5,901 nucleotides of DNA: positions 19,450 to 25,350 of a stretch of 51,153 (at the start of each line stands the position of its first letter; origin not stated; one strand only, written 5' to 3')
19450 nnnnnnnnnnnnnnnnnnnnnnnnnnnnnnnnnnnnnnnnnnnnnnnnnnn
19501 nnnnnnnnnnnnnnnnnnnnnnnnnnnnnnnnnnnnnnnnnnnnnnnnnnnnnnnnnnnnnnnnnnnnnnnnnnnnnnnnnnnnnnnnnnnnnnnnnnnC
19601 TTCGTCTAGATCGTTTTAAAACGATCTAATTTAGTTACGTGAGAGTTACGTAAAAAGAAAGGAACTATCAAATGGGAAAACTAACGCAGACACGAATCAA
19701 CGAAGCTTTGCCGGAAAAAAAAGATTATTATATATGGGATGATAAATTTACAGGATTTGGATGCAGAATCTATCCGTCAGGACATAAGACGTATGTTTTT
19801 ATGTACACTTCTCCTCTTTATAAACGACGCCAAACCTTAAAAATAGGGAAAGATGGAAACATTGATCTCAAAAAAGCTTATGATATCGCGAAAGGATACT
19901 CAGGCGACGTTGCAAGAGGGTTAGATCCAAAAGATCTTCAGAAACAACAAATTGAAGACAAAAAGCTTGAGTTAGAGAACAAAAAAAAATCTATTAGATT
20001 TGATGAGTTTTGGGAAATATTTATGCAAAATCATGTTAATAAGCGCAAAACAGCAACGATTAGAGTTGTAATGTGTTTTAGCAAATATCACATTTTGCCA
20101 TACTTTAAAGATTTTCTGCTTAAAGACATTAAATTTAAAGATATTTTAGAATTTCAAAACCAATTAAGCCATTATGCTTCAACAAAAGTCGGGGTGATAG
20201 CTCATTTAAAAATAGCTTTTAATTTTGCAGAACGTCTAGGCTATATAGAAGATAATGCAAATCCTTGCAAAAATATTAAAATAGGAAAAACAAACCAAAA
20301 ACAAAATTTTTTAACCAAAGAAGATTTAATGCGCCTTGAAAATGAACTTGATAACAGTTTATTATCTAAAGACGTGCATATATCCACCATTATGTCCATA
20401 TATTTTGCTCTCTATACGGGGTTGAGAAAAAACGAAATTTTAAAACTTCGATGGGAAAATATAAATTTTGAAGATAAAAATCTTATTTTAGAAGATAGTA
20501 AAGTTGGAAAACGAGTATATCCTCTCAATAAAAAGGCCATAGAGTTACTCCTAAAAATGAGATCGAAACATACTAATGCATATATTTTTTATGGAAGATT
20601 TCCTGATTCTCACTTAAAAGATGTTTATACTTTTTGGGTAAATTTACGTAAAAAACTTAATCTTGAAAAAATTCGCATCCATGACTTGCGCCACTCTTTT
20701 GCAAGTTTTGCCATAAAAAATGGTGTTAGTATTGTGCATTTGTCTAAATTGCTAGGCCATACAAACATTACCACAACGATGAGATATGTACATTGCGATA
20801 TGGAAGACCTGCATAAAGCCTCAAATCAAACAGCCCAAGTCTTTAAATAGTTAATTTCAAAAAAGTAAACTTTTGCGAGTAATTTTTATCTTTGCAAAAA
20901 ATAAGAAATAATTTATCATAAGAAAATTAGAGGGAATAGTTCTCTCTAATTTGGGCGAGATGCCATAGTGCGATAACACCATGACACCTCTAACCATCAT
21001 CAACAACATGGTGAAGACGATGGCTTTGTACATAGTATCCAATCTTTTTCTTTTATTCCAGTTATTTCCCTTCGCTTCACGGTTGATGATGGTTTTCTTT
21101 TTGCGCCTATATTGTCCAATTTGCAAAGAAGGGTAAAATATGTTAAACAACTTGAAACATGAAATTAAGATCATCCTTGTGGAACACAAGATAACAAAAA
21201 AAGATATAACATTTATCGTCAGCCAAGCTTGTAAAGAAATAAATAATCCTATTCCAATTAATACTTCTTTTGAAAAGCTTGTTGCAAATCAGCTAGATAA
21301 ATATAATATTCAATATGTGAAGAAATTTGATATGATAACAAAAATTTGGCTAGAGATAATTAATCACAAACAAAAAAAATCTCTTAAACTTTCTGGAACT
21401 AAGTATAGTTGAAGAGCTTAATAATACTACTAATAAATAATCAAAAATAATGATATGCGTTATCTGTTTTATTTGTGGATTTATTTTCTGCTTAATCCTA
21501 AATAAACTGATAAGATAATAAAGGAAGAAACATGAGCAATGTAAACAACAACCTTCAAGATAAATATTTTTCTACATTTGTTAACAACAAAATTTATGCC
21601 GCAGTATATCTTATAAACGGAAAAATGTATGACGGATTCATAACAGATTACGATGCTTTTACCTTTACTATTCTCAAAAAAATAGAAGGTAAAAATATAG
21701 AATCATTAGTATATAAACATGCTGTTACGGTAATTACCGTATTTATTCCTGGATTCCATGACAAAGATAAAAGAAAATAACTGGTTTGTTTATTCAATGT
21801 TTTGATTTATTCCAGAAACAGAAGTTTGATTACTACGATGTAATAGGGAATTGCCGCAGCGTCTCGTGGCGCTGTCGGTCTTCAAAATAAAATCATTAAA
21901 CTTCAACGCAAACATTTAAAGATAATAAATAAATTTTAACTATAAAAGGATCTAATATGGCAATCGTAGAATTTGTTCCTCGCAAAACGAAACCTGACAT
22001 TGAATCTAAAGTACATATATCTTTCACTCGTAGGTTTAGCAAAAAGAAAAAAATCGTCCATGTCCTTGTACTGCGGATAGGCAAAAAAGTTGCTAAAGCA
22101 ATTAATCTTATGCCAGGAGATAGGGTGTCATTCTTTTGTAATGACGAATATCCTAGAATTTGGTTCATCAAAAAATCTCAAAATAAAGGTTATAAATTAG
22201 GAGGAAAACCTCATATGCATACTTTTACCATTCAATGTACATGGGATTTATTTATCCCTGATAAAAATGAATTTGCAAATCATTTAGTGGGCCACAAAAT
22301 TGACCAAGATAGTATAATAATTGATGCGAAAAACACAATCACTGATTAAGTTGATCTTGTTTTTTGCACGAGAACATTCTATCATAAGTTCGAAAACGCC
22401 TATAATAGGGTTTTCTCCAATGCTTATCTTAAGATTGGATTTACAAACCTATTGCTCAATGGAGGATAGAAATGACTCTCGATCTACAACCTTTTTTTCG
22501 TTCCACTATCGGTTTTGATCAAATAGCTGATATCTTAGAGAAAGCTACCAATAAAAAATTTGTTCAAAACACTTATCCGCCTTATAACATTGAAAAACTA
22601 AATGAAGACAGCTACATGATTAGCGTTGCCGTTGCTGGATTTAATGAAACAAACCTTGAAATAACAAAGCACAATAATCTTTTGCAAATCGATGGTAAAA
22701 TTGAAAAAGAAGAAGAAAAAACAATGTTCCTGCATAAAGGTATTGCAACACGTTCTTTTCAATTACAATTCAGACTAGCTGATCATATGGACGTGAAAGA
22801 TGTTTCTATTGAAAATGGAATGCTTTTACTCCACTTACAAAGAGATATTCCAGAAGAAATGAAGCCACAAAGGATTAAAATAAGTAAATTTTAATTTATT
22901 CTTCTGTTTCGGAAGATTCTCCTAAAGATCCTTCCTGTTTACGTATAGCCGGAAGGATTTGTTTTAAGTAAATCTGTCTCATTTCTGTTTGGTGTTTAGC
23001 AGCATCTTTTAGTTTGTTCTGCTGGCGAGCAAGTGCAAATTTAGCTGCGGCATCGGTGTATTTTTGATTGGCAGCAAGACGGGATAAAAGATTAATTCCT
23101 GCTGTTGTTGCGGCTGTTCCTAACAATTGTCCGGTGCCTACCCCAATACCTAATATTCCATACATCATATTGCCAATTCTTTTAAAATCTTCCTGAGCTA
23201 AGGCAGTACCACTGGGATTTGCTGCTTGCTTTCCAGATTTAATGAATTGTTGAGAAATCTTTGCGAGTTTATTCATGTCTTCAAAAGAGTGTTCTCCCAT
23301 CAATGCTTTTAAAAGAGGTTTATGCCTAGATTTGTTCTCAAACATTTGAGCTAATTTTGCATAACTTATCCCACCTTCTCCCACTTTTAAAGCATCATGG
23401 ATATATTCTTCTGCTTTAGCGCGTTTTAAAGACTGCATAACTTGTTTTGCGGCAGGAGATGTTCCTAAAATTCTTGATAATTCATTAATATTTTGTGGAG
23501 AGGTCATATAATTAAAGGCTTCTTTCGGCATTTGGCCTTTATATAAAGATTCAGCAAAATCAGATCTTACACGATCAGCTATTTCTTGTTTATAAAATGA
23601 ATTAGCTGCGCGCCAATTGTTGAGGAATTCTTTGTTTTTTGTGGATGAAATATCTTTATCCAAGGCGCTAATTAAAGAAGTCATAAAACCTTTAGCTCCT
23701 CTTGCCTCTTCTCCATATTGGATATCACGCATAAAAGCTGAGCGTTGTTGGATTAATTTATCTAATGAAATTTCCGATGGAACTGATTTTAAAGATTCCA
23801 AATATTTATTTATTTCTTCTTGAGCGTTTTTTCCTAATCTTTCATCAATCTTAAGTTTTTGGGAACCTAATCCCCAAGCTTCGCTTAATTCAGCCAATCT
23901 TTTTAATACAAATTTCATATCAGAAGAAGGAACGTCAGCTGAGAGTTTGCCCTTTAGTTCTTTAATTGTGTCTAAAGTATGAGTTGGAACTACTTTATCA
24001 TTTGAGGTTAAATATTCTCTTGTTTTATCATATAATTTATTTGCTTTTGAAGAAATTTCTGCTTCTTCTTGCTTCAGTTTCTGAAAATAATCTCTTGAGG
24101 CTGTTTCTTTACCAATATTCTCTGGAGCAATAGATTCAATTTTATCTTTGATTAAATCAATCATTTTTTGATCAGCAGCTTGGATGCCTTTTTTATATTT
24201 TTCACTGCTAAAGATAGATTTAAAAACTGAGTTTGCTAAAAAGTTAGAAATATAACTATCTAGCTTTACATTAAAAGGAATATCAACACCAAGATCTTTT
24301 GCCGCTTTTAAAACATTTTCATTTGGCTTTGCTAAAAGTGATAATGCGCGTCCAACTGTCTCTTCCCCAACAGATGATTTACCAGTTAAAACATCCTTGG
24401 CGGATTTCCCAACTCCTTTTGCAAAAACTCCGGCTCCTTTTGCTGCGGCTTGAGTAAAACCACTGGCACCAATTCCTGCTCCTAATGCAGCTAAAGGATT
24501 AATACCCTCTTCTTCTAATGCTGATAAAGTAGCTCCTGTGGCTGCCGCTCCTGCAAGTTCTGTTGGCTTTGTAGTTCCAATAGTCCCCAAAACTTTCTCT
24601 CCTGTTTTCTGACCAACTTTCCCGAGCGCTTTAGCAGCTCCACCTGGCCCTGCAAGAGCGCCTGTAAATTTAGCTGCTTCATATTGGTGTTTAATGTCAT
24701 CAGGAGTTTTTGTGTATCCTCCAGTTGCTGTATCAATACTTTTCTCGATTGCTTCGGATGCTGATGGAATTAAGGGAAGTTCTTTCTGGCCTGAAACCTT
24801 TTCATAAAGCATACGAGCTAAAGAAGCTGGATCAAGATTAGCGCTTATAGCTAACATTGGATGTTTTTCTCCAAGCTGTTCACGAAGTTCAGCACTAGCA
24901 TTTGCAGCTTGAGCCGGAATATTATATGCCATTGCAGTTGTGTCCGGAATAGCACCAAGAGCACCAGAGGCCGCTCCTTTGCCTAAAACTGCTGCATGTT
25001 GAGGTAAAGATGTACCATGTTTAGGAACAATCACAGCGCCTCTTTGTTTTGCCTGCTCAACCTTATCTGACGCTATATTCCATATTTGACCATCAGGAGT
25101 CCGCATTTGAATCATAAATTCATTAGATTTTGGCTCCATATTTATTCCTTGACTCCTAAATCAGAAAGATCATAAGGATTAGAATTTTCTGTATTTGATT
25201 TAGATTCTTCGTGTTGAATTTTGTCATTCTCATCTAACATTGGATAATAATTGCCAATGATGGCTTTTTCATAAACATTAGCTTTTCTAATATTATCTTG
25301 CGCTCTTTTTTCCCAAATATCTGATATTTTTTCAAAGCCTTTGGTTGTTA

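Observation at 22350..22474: ROSE-like RNA thermometer in front of a phage-borne IbpA-like small heat-shock gene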

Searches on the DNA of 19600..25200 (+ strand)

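Call 10: search_dna_similar(query=window:19600-25200:+, collection=phages, mode=distant, max_rows=15)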
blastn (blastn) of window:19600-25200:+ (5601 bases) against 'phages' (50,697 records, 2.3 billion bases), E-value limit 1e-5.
No match.
